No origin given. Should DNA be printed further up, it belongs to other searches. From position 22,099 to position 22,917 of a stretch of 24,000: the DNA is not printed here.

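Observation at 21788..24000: Stand-alone NurA-HerA nuclease/translocase operon headed by two paralogous winged-helix proteins, with no Mre11/Rad50 in view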

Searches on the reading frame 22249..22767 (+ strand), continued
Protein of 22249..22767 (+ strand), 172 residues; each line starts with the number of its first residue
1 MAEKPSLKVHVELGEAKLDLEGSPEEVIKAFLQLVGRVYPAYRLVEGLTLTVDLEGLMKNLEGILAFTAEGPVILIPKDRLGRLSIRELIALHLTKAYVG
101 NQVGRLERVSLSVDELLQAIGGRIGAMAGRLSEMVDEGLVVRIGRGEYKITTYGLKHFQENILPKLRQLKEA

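Call 37: find_encoding_contigs(protein=P0201, flank=10000, max_places=1)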
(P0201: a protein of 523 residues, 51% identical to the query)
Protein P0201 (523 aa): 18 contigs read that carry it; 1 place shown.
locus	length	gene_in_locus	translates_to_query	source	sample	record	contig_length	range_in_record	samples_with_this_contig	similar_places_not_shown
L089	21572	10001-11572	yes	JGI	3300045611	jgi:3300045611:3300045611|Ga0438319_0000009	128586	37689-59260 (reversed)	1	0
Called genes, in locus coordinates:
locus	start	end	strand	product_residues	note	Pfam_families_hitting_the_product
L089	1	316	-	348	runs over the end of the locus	PF00180:Iso_dh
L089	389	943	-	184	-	PF04013:Methyltrn_RNA_2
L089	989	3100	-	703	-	PF01301:Glyco_hydro_35, PF02449:Glyco_hydro_42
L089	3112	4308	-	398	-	PF04041:Glyco_hydro_130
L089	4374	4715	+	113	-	PF01050:MannoseP_isomer (weak)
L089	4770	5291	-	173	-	PF13240:Zn_Ribbon_1, PF06271:RDD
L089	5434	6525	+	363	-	PF00579:tRNA-synt_1b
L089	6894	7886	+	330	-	PF01408:GFO_IDH_MocA, PF02894:GFO_IDH_MocA_C (weak), PF08635:ox_reductase_C (weak), PF22725:GFO_IDH_MocA_C3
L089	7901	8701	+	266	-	PF01261:AP_endonuc_2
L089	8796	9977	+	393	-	PF09376:NurA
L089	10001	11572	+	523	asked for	PF01580:FtsK_SpoIIIE (weak), PF01935:DUF87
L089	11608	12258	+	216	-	PF00149:Metallophos, PF12850:Metallophos_2, PF14582:Metallophos_3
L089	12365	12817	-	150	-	PF00072:Response_reg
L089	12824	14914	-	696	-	PF00989:PAS, PF08448:PAS_4 (weak), PF13426:PAS_9, PF00989:PAS, PF08448:PAS_4, PF13426:PAS_9, PF00512:HisKA, PF02518:HATPase_c, +2 more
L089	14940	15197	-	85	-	-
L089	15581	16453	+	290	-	PF00254:FKBP_C (weak), PF22199:FKBP26_IF, PF18046:FKBP26_C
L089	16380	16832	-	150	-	PF03684:UPF0179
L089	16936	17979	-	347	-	PF00465:Fe-ADH, PF13685:Fe-ADH_2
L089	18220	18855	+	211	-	PF00227:Proteasome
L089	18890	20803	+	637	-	PF17214:KH_TffA, PF00753:Lactamase_B, PF16661:Lactamase_B_6, PF23023:Anti-Pycsar_Apyc1, PF12706:Lactamase_B_2, PF10996:Beta-Casp, PF07521:RMMBL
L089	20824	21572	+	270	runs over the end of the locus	-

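Call 38: predict_structure(alignment_id=A4)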
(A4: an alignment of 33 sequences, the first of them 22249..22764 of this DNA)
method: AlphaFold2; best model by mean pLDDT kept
length: 172 residues; sequences in the alignment: 33
mean_pLDDT: 86.7   pTM: 0.68
mean pLDDT of the five models: 86.7, 85.8, 84.5, 83.6, 82.2
residues with pLDDT >= 90: 90; 70-90: 68; 50-70: 11; < 50: 3
segments of 3 or more residues with pLDDT < 50: none
pLDDT, mean of each block of 10 residues (from residue 1): 73 80 82 80 59 80 90 92 95 96 91 94 87 96 94 94 94 83
secondary structure, 60 per line:
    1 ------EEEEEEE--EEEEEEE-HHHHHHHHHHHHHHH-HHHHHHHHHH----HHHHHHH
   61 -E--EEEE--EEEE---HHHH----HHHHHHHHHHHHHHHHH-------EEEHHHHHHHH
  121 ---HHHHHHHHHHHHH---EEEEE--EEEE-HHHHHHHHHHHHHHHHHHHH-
elements in order: E7-13 E16-22 H24-38 H40-49 H54-60 E65-68 E71-74 H78-81 H86-102 E110-112 H113-120 H124-136 E140-144 E147-150 H152-171
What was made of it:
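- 22249..22767 (+): wHTH-B: a 172-aa paralog of A. The wHTH spans residues 86-150 and is followed by a C-terminal helix (call 38).
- On Winged-helix DNA-binding proteins: In the AF2 model of B, the H86-102, H113-120 and H124-136 helices plus a beta-wing at 140-150 form the fold (call 38).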

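Call 42: fold_search(model_id=the predicted structure, library=pdb)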
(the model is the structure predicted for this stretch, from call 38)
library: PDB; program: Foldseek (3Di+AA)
matches with E <= 10: 1240; with E <= 0.001: 0
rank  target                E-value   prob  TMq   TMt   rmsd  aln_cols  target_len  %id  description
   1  5k5q_A                8.0e-03  1.00  0.38  0.68   4.5        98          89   23  Structure of AspA-DNA complex: novel centromere bindng protein-centromere complex (released 2016-06-01)
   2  4ev0_D                1.1e-02  0.92  0.33  0.27  19.4       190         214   15  Crystal Structure of Thermus thermophilus Catabolite Activator Protein (released 2012-06-20)
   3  4rs8_A                1.1e-02  1.00  0.38  0.72   3.3        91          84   25  Apo structure of novel pNOB8 plasmid centromere binding protein (released 2015-09-16)
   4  4rs8_B                1.4e-02  1.00  0.38  0.74   3.2        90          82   24  Apo structure of novel pNOB8 plasmid centromere binding protein (released 2015-09-16)
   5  5aip_B                1.8e-02  1.00  0.39  0.49   8.1       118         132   19  Crystal structure of NadR in complex with 4-hydroxyphenylacetate (released 2016-03-02)
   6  5k5q_B                2.0e-02  1.00  0.40  0.71   5.0       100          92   24  Structure of AspA-DNA complex: novel centromere bindng protein-centromere complex (released 2016-06-01)
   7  7ets_A                2.0e-02  0.92  0.33  0.27  16.9       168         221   17  Crystal structure of crp protein from Gardnerella Vaginalis (released 2022-04-27)
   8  1ft9_A                2.0e-02  0.82  0.31  0.26  15.9       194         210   17  STRUCTURE OF THE REDUCED (FEII) CO-SENSING PROTEIN FROM R. RUBRUM (released 2000-10-09)
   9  2zcw                  2.4e-02  1.00  0.33  0.30   5.4        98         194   20  Crystal Structure of TTHA1359, a Transcriptional Regulator, CRP/FNR family from Thermus thermophilus HB8 (released 2007-12-04)
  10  5aiq_B                2.6e-02  1.00  0.40  0.51  11.7       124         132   18  Crystal structure of ligand-free NadR (released 2016-03-02)
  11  7ets_B                2.6e-02  0.96  0.34  0.27  16.8       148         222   19  Crystal structure of crp protein from Gardnerella Vaginalis (released 2022-04-27)
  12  5k5q_C                2.7e-02  1.00  0.37  0.65   3.4        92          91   25  Structure of AspA-DNA complex: novel centromere bindng protein-centromere complex (released 2016-06-01)
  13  5v89_C                3.1e-02  1.00  0.30  0.74   1.6        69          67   12  Structure of DCN4 PONY domain bound to CUL1 WHB (released 2017-05-24)
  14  7l1i                  3.3e-02  0.99  0.32  0.33   4.7       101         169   14  Crystal structure of the MarR family transcriptional regulator from Acineotobacter baumannii bound to Indole 3 acetic ac (released 2022-02-09)
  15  4ev0_A                3.3e-02  0.92  0.34  0.28  18.9       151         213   18  Crystal Structure of Thermus thermophilus Catabolite Activator Protein (released 2012-06-20)
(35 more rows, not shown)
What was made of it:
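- On Winged-helix DNA-binding proteins: Foldseek hits AspA, MarR, CRP and PadR with TM to target of about 0.7 (call 42).
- Checked: An AlphaFold model of B (pLDDT 86.7) has a C-terminal winged helix (calls 38, 42).
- The wHTH fold is confirmed (calls 38, 42). The best structural neighbours include the DNA-spreading centromere protein AspA (call 42).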

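Call 59: search_protein_representatives(alignment_id=A4)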
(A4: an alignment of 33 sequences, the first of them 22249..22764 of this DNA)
Query: 33 sequences, 172 profile positions. Proteins with E-value up to 0.001 (for the whole library): 404; up to 1e-10: 166; up to 1e-30: 27. The best 150 are listed.
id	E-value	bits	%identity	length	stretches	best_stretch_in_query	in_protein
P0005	1.6e-74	265.4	-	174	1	3-171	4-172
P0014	1.0e-72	259.5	-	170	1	4-168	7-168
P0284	3.6e-60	218.7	-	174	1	3-170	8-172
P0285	3.5e-58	212.2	-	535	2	31-169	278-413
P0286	1.5e-49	184.2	-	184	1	3-167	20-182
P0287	8.9e-47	175.1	-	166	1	3-167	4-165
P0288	2.3e-46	173.7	-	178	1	6-169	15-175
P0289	9.4e-43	162.0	-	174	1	2-169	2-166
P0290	3.8e-42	160.0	-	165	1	6-167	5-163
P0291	8.2e-41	155.7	-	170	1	3-167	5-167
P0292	1.9e-40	154.5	-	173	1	4-167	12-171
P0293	2.0e-39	151.2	-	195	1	4-167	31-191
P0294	9.7e-38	145.7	-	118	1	49-167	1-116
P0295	4.7e-37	143.5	-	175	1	3-171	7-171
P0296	8.9e-37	142.5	-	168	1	2-168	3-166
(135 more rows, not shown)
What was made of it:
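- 22249..22767 (+): The family comprises 404 clusters at 50% identity (call 59).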

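Call 70: search_solved_structures(query=A6, max_evalue=0.001)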
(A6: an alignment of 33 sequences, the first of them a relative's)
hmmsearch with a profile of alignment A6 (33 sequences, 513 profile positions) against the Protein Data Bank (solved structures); distinct sequences matched with E-value up to 0.001: 8.
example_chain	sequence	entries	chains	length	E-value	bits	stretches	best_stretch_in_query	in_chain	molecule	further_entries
9c1m_M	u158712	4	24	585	3.7e-18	68.6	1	346-490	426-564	ATP-binding protein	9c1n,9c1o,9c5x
8wiv_A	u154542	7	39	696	1.1e-17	67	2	393-471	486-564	Helicase HerA central domain-containing protein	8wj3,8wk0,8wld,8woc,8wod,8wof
4d2i_A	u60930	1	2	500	1.7e-17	66.4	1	132-470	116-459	HERA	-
9x1l_A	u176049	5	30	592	2.7e-16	62.4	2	354-467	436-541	DNA helicase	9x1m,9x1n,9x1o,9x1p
8xau_A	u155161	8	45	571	1e-15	60.5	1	346-471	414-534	ATP-binding protein | HerA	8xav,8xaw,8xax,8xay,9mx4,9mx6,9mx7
8j4u_M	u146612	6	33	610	4.9e-12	48.4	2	347-471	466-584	Nucleoside triphosphate hydrolase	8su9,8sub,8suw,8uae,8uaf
8ziq_M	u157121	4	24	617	7.9e-12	47.7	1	350-466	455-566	HerA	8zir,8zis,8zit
8yho_A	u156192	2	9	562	6.5e-10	41.4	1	104-204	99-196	DUF87 domain-containing protein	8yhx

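Call 72: search_protein_families(library=phrogs, proteins=[window:22249-22764:+, L005:11046-11519:+], max_evalue=0.01)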
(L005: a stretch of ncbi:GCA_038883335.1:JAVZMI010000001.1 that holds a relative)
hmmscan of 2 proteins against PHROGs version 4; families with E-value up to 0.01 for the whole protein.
window:22249-22764:+ (172 aa): 2 families
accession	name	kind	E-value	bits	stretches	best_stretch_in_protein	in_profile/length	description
phrog_1123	-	unknown function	0.0029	18.4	1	108-151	44-87/112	-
phrog_2440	-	transcription regulation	0.0043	17.9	0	128-161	63-98/126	transcriptional regulator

L005:11046-11519:+ (158 aa): 0 families

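Call 79: search_protein_families(library=ncbifam, proteins=[L005:14088-15278:+, L005:15274-16803:+], max_evalue=0.001)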
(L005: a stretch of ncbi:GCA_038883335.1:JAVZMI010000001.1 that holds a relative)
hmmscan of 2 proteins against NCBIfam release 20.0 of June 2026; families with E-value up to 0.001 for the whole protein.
L005:14088-15278:+ (397 aa): 0 families

L005:15274-16803:+ (510 aa): 7 families
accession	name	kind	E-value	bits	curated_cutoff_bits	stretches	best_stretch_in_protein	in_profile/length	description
NF042943.1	HerA_antiphage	equivalog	3.5e-20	72.1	800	2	381-465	462-547/566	anti-phage-associated helicase HerA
NF040937.1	HerA_Thermprot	equivalog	5.8e-14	51.4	800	1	4-462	2-456/487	DNA double-strand break repair helicase HerA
NF040819.1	helicase_HerA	equivalog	2.6e-13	49.3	970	1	333-462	386-509/561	DNA double-strand break repair helicase HerA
NF042944.1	HerA_antiphage_2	equivalog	4.4e-13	48.8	850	1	344-487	424-561/576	anti-phage-associated helicase HerA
NF033849.1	ser_rich_anae_1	subfamily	2.2e-10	38.6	650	1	344-432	1014-1102/1163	serine-rich protein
NF053655.1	CedD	equivalog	2e-07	30.1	600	1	135-429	198-488/527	DNA-translocating ATPase CedD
NF041017.1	DNA_import_CedB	equivalog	8.4e-05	21.4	700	1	137-315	255-429/590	DNA import protein CedB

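Call 85: fold_search(model_id=the predicted structure, library=viral)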
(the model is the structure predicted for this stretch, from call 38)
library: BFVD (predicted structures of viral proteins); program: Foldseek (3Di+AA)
matches with E <= 10: 759; with E <= 0.001: 0
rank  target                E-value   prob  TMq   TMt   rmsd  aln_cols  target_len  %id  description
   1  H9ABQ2                1.1e-02  1.00  0.34  0.44   8.4       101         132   17  ORF1 [Halogeometricum pleomorphic virus 1]
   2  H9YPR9                1.7e-02  1.00  0.35  0.73   2.9        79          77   19  (no name in the UniProt tables at hand)
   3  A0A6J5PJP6            2.1e-02  1.00  0.34  0.49   2.8        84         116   24  Uncharacterized protein [uncultured Caudovirales phage]
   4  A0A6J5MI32            2.7e-02  1.00  0.34  0.73   2.3        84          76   18  Uncharacterized protein [uncultured Caudovirales phage]
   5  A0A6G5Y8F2            2.9e-02  0.72  0.31  0.18  21.9       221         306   12  (no name in the UniProt tables at hand)
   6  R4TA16                3.2e-02  0.99  0.28  0.29   3.5        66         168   15  Uncharacterized protein [Haloarcula californiae tailed virus 2]
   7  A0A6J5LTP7            4.1e-02  1.00  0.29  0.83   2.6        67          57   22  Uncharacterized protein [uncultured Caudovirales phage]
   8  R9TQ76                4.3e-02  1.00  0.36  0.73   2.1        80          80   15  Uncharacterized protein [Halorubrum virus CGphi46]
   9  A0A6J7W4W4            4.3e-02  0.96  0.27  0.09   8.4        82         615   22  Primase, C-terminal 2 [uncultured Caudovirales phage]
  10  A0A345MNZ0            4.3e-02  0.44  0.26  0.24  19.1       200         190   12  (no name in the UniProt tables at hand)
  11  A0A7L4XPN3            4.8e-02  1.00  0.36  0.60   3.2        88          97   18  (no name in the UniProt tables at hand)
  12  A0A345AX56            4.8e-02  0.47  0.27  0.24  16.3       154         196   11  (no name in the UniProt tables at hand)
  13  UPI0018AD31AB         5.1e-02  0.99  0.32  0.54   3.1        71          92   20  (no name look-up for this kind of identifier)
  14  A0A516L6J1            5.1e-02  0.96  0.31  0.32   7.3       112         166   13  (no name in the UniProt tables at hand)
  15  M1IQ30                5.1e-02  0.91  0.30  0.40  10.4       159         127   12  Uncharacterized protein [Bacillus phage Curly]
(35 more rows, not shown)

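Call 88: find_encoding_contigs(protein=P0039, flank=7000, max_places=1)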
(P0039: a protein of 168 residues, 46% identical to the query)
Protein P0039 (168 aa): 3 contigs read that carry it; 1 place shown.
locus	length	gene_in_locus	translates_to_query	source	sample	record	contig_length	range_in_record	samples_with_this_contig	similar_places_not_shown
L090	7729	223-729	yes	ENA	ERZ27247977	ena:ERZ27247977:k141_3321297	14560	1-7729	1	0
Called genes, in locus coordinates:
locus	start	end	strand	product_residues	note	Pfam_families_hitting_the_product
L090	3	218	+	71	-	?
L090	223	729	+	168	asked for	-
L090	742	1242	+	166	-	-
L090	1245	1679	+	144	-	-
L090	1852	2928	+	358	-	PF09376:NurA (weak)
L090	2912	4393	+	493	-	PF01935:DUF87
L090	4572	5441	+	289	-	PF00248:Aldo_ket_red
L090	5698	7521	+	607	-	PF13522:GATase_6, PF13537:GATase_7, PF01380:SIS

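Call 89: find_encoding_contigs(protein=P0037, flank=7000, max_places=1)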
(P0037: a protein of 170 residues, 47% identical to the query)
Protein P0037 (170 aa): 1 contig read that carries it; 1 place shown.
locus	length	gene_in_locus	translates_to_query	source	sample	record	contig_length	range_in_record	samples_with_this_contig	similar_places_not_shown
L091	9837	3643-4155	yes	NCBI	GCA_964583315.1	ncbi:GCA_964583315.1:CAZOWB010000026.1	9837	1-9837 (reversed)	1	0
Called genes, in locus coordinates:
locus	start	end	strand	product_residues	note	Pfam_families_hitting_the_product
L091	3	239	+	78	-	?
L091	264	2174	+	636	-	PF02934:GatB_N, PF02938:GAD, PF02637:GatB_Yqey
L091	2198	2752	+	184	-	-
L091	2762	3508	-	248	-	-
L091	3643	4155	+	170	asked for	-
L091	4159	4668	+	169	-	PF25213:HVO_A0261_N (weak), PF25212:HVO_A0114 (faint)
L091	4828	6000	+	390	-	PF00108:Thiolase_N, PF00109:ketoacyl-synt (weak), PF22691:Thiolase_C_1, PF02803:Thiolase_C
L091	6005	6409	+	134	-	PF12172:zf-ChsH2, PF01796:OB_ChsH2_C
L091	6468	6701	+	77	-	-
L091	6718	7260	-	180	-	PF01191:RNA_pol_Rpb5_C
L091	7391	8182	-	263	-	PF03630:Fumble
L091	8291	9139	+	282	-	-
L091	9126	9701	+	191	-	PF01467:CTP_transf_like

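Call 90: find_encoding_contigs(protein=P0012, flank=7000, max_places=1)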
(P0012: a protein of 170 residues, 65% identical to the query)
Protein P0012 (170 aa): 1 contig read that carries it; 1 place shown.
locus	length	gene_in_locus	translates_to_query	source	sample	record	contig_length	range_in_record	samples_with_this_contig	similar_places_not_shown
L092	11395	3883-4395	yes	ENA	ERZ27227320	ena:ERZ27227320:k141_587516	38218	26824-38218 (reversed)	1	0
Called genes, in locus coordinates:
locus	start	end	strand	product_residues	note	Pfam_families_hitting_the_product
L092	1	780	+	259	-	?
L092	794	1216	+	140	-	PF27307:MJ0565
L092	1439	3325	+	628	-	PF02934:GatB_N, PF02938:GAD, PF02637:GatB_Yqey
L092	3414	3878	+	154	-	-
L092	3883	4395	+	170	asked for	-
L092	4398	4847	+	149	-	-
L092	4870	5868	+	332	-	-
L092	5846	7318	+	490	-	PF01935:DUF87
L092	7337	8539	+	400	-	PF00149:Metallophos, PF12850:Metallophos_2 (weak)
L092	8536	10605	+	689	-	PF02463:SMC_N (weak), PF13175:AAA_15 (faint), PF13476:AAA_23, PF13166:AAA_13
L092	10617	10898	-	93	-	-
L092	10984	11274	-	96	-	-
